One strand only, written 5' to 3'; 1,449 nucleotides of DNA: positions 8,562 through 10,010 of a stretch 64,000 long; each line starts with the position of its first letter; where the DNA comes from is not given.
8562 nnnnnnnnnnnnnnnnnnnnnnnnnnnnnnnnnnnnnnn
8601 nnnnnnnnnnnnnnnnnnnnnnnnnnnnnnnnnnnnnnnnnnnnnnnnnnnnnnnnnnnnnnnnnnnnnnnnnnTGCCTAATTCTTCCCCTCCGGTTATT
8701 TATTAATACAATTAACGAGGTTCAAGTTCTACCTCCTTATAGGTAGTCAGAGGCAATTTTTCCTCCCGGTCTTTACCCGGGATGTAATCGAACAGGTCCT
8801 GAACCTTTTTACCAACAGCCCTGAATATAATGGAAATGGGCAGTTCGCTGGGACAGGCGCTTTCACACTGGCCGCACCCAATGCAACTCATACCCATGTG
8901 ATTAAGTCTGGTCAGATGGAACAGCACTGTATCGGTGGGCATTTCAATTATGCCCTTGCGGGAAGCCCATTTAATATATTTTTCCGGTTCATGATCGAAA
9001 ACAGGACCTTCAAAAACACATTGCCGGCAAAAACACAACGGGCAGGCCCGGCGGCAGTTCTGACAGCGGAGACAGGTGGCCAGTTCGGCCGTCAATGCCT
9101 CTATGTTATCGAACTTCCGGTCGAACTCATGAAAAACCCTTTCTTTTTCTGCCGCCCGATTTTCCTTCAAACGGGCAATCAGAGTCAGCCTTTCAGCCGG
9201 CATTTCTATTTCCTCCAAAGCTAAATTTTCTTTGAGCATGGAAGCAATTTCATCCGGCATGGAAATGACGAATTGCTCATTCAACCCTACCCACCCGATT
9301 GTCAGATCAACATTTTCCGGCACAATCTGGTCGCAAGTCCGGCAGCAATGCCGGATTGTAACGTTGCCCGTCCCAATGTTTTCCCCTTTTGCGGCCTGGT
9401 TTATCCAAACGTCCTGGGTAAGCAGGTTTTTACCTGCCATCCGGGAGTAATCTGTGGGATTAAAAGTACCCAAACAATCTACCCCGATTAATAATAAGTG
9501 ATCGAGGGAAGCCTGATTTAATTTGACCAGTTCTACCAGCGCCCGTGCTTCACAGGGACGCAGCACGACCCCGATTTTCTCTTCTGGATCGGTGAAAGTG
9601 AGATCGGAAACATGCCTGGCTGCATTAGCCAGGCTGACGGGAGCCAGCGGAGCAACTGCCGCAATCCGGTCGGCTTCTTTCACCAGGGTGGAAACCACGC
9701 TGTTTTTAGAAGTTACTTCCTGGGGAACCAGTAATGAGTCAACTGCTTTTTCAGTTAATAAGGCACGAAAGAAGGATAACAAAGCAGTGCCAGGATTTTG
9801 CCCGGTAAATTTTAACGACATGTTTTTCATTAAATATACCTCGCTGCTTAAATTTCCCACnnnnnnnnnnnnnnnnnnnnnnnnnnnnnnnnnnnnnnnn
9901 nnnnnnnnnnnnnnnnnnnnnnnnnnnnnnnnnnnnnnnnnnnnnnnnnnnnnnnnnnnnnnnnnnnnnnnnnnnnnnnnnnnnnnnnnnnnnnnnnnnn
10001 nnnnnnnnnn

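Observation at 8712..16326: Hdr/MvhD/FrhB-like redox module sits where succinate dehydrogenase is expected in the methylmalonyl-CoA operon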

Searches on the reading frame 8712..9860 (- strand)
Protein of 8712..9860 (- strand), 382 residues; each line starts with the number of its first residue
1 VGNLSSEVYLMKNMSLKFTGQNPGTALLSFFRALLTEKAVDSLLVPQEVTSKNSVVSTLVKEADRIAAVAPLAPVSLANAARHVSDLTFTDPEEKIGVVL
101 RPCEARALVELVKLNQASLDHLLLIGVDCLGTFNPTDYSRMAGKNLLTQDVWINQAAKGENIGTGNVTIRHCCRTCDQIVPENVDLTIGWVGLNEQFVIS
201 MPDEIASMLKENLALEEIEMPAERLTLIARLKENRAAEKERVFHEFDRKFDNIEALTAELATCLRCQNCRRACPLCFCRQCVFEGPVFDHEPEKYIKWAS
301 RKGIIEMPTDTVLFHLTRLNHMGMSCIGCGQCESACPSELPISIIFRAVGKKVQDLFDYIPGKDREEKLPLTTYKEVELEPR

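Call 4: search_protein_families(library=pfam, proteins=[window:8712-9860:-])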
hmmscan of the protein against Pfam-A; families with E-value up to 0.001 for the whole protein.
window:8712-9860:- (382 aa): 8 families
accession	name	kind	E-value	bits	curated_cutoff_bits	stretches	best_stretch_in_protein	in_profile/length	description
PF04432.18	FrhB_FdhB_C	-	1.5e-08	35.1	23.3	1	94-212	2-136/150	Coenzyme F420 hydrogenase/dehydrogenase, beta subunit C terminus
PF12838.12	Fer4_7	-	3.4e-06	27.9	27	0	262-338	1-50/52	4Fe-4S dicluster domain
PF13183.11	Fer4_8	-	2.7e-05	25.1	27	1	260-339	2-67/68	4Fe-4S dicluster domain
PF13534.11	Fer4_17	-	4.5e-05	24.3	22.2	0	263-340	2-60/61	4Fe-4S dicluster domain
PF13187.11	Fer4_9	-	0.00022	21.7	27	1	263-339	2-50/52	4Fe-4S dicluster domain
PF00037.32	Fer4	-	0.00025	21.1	21.1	1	326-338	8-20/24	4Fe-4S binding domain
PF13237.11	Fer4_10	-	0.00049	20.4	25.5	0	259-337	5-53/53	4Fe-4S dicluster domain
PF12800.12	Fer4_4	-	0.00061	20.4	24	1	325-337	3-15/17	4Fe-4S binding domain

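Call 16: find_homologous_proteins(query=window:8712-9830:-, max_evalue=0.00001)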
Query window:8712-9830:- (372 aa): 1927 proteins with E <= 0.00001 among 6686 candidates; the best 120 are listed.
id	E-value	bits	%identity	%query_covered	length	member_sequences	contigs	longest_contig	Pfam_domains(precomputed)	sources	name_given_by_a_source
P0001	8.1e-232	787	93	99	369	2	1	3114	PF04432.19,PF12838.13,PF13183.12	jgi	-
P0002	2.8e-157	541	63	100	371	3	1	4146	PF04432.19,PF13534.12,PF13237.12,PF13183.12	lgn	-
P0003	2.2e-156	538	63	100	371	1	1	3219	PF04432.19,PF13237.12,PF13183.12,PF13187.12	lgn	-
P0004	2.5e-154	532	61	100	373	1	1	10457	PF17179.10,PF04432.19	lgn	-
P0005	1.5e-153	529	63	100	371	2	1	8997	PF04432.19,PF13237.12,PF13183.12,PF13187.12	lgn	-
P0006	2.1e-148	512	60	100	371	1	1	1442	PF04432.19,PF13237.12,PF13183.12,PF13187.12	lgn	-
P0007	7.9e-148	510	60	100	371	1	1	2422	PF04432.19,PF13237.12,PF13183.12,PF13187.12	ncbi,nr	ncbi:MAG: Coenzyme F420 hydrogenase/dehydrogenase, beta subunit C-terminal domain [Firmicutes bacter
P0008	1.8e-145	503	59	100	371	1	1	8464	PF04432.19,PF13237.12,PF13183.12,PF13187.12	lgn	-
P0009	2.9e-133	462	54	100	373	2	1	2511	PF04432.19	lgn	-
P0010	1.7e-132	460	55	100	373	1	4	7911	PF04432.19,PF13183.12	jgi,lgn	-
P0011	8.0e-130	451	54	100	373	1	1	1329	PF04432.19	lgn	-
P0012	2.2e-129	450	53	100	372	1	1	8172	PF04432.19,PF13183.12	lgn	-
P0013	1.4e-128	447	53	100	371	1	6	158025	PF04432.19,PF12838.13,PF13183.12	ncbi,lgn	-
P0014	3.4e-128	446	53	100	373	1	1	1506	PF04432.19,PF13534.12,PF13183.12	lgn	-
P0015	2.0e-127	443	52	100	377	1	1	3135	PF04432.19,PF13534.12,PF13237.12,PF13183.12,PF13187.12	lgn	-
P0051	3.0e-112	393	48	99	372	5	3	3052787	PF17179.10,PF13534.12,PF13183.12,PF13187.12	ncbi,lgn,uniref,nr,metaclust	ncbi:4Fe-4S dicluster domain-containing protein [Desulfotomaculum nigrificans]|uniref:4Fe-4S diclust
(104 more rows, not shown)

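Call 19: find_encoding_contigs(protein=P0004, flank=10000, max_places=3)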
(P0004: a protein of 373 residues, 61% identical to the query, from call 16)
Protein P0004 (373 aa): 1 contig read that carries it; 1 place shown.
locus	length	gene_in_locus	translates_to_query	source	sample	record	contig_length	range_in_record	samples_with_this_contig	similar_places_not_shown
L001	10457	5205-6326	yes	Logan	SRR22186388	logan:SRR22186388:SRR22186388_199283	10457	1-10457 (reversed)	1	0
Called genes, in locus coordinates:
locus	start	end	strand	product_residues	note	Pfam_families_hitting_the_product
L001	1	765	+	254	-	?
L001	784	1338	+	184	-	PF05683:Fumerase_C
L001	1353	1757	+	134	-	PF12838:Fer4_7, PF13183:Fer4_8, PF13187:Fer4_9, PF13237:Fer4_10 (weak), PF13534:Fer4_17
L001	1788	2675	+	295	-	PF02754:CCG, PF22196:HdrB-like_C (weak)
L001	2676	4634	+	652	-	PF07992:Pyr_redox_2 (weak), PF00890:FAD_binding_2 (weak), PF01266:DAO (weak), PF13450:NAD_binding_8, PF00037:Fer4, PF12838:Fer4_7, PF13187:Fer4_9, PF13237:Fer4_10, +12 more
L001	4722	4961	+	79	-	PF02662:FlpD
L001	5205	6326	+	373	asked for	PF04432:FrhB_FdhB_C, PF17179:Fer4_22 (faint)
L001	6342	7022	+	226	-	PF13510:Fer2_4 (weak), PF00037:Fer4 (faint), PF13237:Fer4_10, PF12838:Fer4_7, PF13183:Fer4_8 (weak), PF13187:Fer4_9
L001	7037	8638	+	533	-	PF00890:FAD_binding_2, PF01266:DAO (faint), PF03486:HI0933_like, PF07992:Pyr_redox_2 (faint), PF12831:FAD_oxidored (faint)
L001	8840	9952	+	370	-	PF01071:GARS_A, PF02786:CPSase_L_D2 (weak), PF08442:ATP-grasp_2, PF13549:ATP-grasp_5, PF24948:Citrate_synth_N, PF00549:Ligase_CoA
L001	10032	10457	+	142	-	?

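Call 20: find_encoding_contigs(protein=P0013, flank=10000, max_places=3)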
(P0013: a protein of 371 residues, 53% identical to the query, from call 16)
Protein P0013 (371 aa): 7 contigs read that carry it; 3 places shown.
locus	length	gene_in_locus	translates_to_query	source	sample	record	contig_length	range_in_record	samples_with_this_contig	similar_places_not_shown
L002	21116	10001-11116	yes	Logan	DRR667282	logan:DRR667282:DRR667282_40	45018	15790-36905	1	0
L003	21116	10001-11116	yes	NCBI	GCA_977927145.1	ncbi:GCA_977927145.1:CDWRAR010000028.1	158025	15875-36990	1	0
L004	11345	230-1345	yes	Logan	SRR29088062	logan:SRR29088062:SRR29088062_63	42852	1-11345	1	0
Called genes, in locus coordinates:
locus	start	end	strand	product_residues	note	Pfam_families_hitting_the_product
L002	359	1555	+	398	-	PF01837:HcyBio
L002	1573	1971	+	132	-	PF09383:NIL, PF12838:Fer4_7, PF00037:Fer4, PF12797:Fer4_2 (weak), PF12837:Fer4_6 (weak), PF13237:Fer4_10, PF14697:Fer4_21, PF13187:Fer4_9, +4 more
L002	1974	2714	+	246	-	PF27030:AbpE_bact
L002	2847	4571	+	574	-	PF20250:FapA_N, PF03961:FapA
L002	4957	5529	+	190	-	PF13534:Fer4_17, PF13183:Fer4_8, PF13187:Fer4_9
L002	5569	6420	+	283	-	PF02754:CCG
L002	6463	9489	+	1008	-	PF00890:FAD_binding_2 (weak), PF07992:Pyr_redox_2, PF12831:FAD_oxidored, PF07992:Pyr_redox_2, PF12831:FAD_oxidored, PF13738:Pyr_redox_3, PF12838:Fer4_7, PF13237:Fer4_10, +19 more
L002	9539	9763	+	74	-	PF02662:FlpD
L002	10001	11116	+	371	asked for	PF04432:FrhB_FdhB_C, PF12838:Fer4_7 (faint), PF13183:Fer4_8 (weak)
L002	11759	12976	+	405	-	-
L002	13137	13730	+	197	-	PF12804:NTP_transf_3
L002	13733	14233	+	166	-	PF09419:PGP_phosphatase, PF00702:Hydrolase, PF13419:HAD_2, PF13242:Hydrolase_like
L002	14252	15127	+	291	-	PF08501:Shikimate_dh_N, PF01488:Shikimate_DH, PF03435:Sacchrp_dh_NADP (weak), PF18317:SDH_C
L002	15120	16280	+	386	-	PF01264:Chorismate_synt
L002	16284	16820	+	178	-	PF13238:AAA_18 (weak), PF13671:AAA_33 (faint), PF01202:SKI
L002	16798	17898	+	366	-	PF00465:Fe-ADH, PF13685:Fe-ADH_2, PF01761:DHQ_synthase, PF24621:DHQS_C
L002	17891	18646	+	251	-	PF06750:A24_N_bact, PF01478:Peptidase_A24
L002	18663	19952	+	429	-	PF00437:T2SSE, PF25199:nSTAND_NTPase5 (faint)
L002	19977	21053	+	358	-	PF00437:T2SSE, PF13191:AAA_16 (weak), PF13604:AAA_30 (faint), PF25199:nSTAND_NTPase5 (weak), PF13401:AAA_22 (weak)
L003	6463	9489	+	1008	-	PF00890:FAD_binding_2 (weak), PF07992:Pyr_redox_2, PF12831:FAD_oxidored, PF07992:Pyr_redox_2, PF12831:FAD_oxidored, PF13738:Pyr_redox_3, PF12838:Fer4_7, PF13237:Fer4_10, +19 more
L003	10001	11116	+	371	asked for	PF04432:FrhB_FdhB_C, PF12838:Fer4_7 (faint), PF13183:Fer4_8 (weak)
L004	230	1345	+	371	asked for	PF04432:FrhB_FdhB_C, PF12838:Fer4_7 (faint), PF13183:Fer4_8 (weak)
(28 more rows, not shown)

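Call 21: find_encoding_contigs(protein=P0051, flank=10000, max_places=2)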
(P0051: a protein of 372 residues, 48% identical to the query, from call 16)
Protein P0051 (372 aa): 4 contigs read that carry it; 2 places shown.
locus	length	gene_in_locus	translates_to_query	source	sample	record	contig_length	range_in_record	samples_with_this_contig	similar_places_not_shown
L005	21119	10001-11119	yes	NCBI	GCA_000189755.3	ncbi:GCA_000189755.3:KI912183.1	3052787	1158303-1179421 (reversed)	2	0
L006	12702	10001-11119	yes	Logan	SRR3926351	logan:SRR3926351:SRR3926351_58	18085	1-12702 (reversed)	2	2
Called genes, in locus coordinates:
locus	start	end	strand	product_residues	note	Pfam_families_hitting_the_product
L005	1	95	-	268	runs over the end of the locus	PF02110:HK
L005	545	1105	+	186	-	PF13183:Fer4_8, PF13187:Fer4_9 (weak), PF13534:Fer4_17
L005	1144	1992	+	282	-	PF02754:CCG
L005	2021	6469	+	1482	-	PF14691:Fer4_20, PF07992:Pyr_redox_2, PF13450:NAD_binding_8, PF13738:Pyr_redox_3, PF00070:Pyr_redox, PF07992:Pyr_redox_2, PF13450:NAD_binding_8, PF12838:Fer4_7, +22 more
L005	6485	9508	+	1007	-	PF00890:FAD_binding_2 (weak), PF01266:DAO (weak), PF12831:FAD_oxidored, PF12838:Fer4_7, PF07992:Pyr_redox_2, PF07992:Pyr_redox_2, PF13450:NAD_binding_8, PF12838:Fer4_7, +21 more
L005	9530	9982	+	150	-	-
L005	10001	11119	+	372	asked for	PF13187:Fer4_9 (faint), PF13183:Fer4_8 (weak), PF17179:Fer4_22 (faint), PF13534:Fer4_17 (weak)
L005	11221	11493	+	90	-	PF21699:TM1266-like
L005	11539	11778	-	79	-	-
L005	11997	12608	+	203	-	PF07486:Hydrolase_2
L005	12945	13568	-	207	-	PF02417:Chromate_transp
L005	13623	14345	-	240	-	PF00392:GntR, PF07729:FCD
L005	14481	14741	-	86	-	PF06961:DUF1294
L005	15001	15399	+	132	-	PF02001:DUF134, PF08281:Sigma70_r4_2 (weak)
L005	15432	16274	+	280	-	PF01656:CbiA, PF02374:ArsA_ATPase (faint), PF10609:ParA, PF13614:AAA_31 (weak)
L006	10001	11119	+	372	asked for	PF13187:Fer4_9 (faint), PF13183:Fer4_8 (weak), PF17179:Fer4_22 (faint), PF13534:Fer4_17 (weak)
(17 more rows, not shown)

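Call 24: find_related_loci(query=A1, collection=genome_contigs, flank=10000)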
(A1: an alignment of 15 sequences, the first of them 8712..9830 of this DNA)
Query A1 (372 aa) in genome_contigs; peptide patterns used: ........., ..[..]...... (x = any residue, [..] = any of these).
405 stretches matched a pattern; 395 encode a relative of the query (tblastn E <= 1e-3); the best 80 are kept; 80 distinct loci.
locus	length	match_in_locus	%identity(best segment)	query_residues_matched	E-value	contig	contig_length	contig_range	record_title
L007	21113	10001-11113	53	1-372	7e-132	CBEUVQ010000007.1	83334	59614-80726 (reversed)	MAG TPA_asm: uncultured Peptococcaceae bacterium isolate SRR13515397_concoct_28 genome assembly, contig: ERZ25510992.21,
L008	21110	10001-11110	53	1-372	1e-131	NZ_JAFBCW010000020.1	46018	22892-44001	Desulforadius tongensis strain DSM 29799 Ga0454065_20, whole genome shotgun sequence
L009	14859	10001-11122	50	1-372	2e-129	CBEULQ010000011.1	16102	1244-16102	MAG TPA_asm: uncultured Desulfocucumis sp. isolate SRR13515399_metabat2_4 genome assembly, contig: ERZ25074858.149, whol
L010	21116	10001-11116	52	1-372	2e-129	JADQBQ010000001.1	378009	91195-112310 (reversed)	MAG: Clostridiales bacterium isolate Soudan_19 NODE_8_length_378009_cov_472.234968, whole genome shotgun sequence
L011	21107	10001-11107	52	1-372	6e-128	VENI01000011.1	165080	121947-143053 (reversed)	MAG: Bacillota bacterium isolate MES5 c_000000000106, whole genome shotgun sequence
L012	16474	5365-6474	51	1-372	2e-126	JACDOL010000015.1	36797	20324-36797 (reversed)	MAG: Desulfotomaculum sp. isolate GB_MAG20_002 c_000000000824, whole genome shotgun sequence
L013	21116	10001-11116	51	1-372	1e-121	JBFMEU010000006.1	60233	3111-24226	MAG: Bacillota bacterium isolate MAG253 MAG253_6, whole genome shotgun sequence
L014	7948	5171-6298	46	1-372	8e-115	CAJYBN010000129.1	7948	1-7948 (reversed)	MAG TPA_asm: uncultured Peptococcaceae bacterium isolate SRR1628697_bin.3_MetaBAT_v2.12.1_MAG genome assembly, contig: N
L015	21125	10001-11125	46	1-372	2e-113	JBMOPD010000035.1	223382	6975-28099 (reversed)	MAG: Bacillota bacterium isolate Betzabe_MAG119 MAG119_35, whole genome shotgun sequence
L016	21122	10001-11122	46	1-372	3e-113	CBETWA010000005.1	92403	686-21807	MAG TPA_asm: uncultured bacterium isolate SRR13515398_concoct_14 genome assembly, contig: ERZ25510404.26, whole genome s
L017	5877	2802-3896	46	1-370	1e-112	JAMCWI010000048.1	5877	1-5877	MAG: Bacillota bacterium isolate FK_Sedi_B_Bin.61 NODE_59841_length_5877_cov_1.76017, whole genome shotgun sequence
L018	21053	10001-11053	48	15-370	4e-112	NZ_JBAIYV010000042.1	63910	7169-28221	Desulfotomaculum sp. 1211_IL3151 NODE_24_length_63910_cov_19.613408, whole genome shotgun sequence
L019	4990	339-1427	47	1-369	4e-111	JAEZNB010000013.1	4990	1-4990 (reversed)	MAG: Bacillota bacterium isolate OH_CFB_136 k127_584946, whole genome shotgun sequence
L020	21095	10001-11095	45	1-370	1e-110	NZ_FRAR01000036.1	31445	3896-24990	Desulforamulus aeronauticus DSM 10349, whole genome shotgun sequence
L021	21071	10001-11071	49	17-369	6e-110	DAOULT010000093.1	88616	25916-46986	MAG TPA_asm: Anaerolineae bacterium isolate W31_52 k127_723091, whole genome shotgun sequence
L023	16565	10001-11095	45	1-370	4e-109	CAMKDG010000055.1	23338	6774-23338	MAG: uncultured Desulfotomaculum sp. isolate SRR12377472_bin.7_metawrap_v1.3_MAG genome assembly, contig: SRR12377472_69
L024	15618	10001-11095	46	1-370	2e-108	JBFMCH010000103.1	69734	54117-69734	MAG: Bacillota bacterium isolate MAG188 MAG188_103, whole genome shotgun sequence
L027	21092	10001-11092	45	1-370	9e-107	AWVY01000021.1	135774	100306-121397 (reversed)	Desulforamulus aquiferis strain Bs105 00234, whole genome shotgun sequence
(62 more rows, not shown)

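Call 28: find_encoding_contigs(protein=P0001, flank=10000, max_places=2)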
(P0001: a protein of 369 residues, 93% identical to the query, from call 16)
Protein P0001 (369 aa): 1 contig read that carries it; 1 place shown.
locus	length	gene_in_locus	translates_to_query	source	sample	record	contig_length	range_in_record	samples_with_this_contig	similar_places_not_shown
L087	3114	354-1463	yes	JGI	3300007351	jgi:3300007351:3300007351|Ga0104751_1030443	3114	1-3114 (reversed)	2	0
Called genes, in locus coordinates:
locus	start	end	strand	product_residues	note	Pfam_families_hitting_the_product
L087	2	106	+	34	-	?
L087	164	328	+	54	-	PF02662:FlpD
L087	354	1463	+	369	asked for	PF04432:FrhB_FdhB_C (weak), PF12838:Fer4_7 (faint), PF13183:Fer4_8 (weak)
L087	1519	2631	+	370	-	PF01071:GARS_A (weak), PF08442:ATP-grasp_2, PF13549:ATP-grasp_5, PF24948:Citrate_synth_N, PF00549:Ligase_CoA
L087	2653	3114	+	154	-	?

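Call 29: find_encoding_contigs(protein=P0005, flank=10000, max_places=2)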
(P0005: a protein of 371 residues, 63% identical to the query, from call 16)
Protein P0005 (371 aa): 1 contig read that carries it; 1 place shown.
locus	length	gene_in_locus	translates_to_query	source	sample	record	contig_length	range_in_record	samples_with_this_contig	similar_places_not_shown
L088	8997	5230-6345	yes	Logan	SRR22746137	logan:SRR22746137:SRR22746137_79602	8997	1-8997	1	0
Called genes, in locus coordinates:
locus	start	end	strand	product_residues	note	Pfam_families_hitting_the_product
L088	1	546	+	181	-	?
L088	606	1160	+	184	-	PF05683:Fumerase_C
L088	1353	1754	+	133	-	PF13237:Fer4_10 (weak), PF13183:Fer4_8, PF13187:Fer4_9, PF13534:Fer4_17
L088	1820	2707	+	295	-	PF02754:CCG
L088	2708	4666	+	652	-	PF07992:Pyr_redox_2 (weak), PF00890:FAD_binding_2 (weak), PF12831:FAD_oxidored (weak), PF13450:NAD_binding_8 (weak), PF12838:Fer4_7 (weak), PF00037:Fer4, PF12838:Fer4_7, PF13237:Fer4_10, +11 more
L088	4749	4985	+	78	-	PF02662:FlpD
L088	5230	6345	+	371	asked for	PF04432:FrhB_FdhB_C (weak), PF13183:Fer4_8 (weak), PF13187:Fer4_9 (weak), PF13237:Fer4_10 (faint)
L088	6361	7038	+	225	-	PF13510:Fer2_4 (weak), PF13534:Fer4_17 (faint), PF00037:Fer4 (faint), PF13183:Fer4_8 (faint), PF14691:Fer4_20 (faint), PF13237:Fer4_10, PF12838:Fer4_7, PF13187:Fer4_9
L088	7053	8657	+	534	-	PF00890:FAD_binding_2, PF01266:DAO (faint), PF01494:FAD_binding_3 (faint), PF03486:HI0933_like, PF07992:Pyr_redox_2 (faint)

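Call 30: find_encoding_contigs(protein=P0008, flank=10000, max_places=2)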
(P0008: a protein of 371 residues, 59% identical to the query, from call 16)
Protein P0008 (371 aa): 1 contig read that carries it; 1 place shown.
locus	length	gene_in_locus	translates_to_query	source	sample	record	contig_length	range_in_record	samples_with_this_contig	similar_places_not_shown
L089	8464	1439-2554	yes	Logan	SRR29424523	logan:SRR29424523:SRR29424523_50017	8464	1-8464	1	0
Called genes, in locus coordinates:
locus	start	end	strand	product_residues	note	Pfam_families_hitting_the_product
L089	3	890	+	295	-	?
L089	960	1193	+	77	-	PF02662:FlpD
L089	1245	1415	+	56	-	PF02662:FlpD (weak)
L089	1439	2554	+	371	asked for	PF04432:FrhB_FdhB_C, PF13237:Fer4_10 (faint), PF13183:Fer4_8 (weak), PF13187:Fer4_9 (weak)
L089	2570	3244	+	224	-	PF13510:Fer2_4 (weak), PF13534:Fer4_17 (faint), PF00037:Fer4 (faint), PF13183:Fer4_8 (faint), PF14691:Fer4_20 (weak), PF13237:Fer4_10, PF12838:Fer4_7, PF13187:Fer4_9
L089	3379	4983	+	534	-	PF00890:FAD_binding_2, PF01134:GIDA (faint), PF01266:DAO (faint), PF03486:HI0933_like, PF07992:Pyr_redox_2 (faint), PF12831:FAD_oxidored (faint)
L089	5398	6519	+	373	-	PF01071:GARS_A (weak), PF08442:ATP-grasp_2, PF13549:ATP-grasp_5, PF24948:Citrate_synth_N, PF00549:Ligase_CoA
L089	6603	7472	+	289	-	PF02629:CoA_binding, PF13380:CoA_binding_2, PF13607:Succ_CoA_lig, PF00549:Ligase_CoA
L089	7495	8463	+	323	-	?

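Call 43: find_related_loci(query=window:8712-9830:-, collection=metagenome_contigs, flank=10000)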
Query window:8712-9830:- (372 aa) in metagenome_contigs; peptide patterns used: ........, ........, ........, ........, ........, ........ (x = any residue, [..] = any of these).
97 stretches matched a pattern, but none encodes a relative of the query by tblastn (E <= 1e-3).

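Call 44: find_related_loci(query=A1, collection=metagenome_contigs, flank=10000)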
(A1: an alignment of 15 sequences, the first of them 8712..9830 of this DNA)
Query A1 (372 aa) in metagenome_contigs; peptide patterns used: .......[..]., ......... (x = any residue, [..] = any of these).
208 stretches matched a pattern; 109 encode a relative of the query (tblastn E <= 1e-3); the best 80 are kept; 80 distinct loci.
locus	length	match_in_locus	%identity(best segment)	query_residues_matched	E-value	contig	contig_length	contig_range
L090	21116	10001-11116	53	1-372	3e-131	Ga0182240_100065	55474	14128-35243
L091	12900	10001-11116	53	1-372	3e-131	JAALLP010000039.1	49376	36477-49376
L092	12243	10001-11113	51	1-372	2e-126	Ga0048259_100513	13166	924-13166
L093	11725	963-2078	51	1-372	6e-122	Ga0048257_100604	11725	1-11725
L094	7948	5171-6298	46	1-372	5e-115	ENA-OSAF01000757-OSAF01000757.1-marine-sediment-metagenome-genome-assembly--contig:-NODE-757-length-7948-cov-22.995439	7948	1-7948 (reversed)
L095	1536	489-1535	48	1-348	5e-116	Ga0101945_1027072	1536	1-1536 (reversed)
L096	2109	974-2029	46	16-369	8e-106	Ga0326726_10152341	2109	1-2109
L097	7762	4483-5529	44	19-369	1e-97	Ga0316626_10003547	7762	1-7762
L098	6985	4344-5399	44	16-369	1e-97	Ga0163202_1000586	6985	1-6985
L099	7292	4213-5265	42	19-370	1e-94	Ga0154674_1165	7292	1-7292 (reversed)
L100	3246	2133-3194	41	16-370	2e-96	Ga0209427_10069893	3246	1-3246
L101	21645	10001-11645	44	20-371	3e-94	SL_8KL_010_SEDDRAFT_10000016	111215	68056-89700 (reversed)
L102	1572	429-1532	41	2-369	2e-100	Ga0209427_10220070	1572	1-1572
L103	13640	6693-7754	42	16-369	2e-93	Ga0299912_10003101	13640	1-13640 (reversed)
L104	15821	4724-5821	42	2-369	3e-93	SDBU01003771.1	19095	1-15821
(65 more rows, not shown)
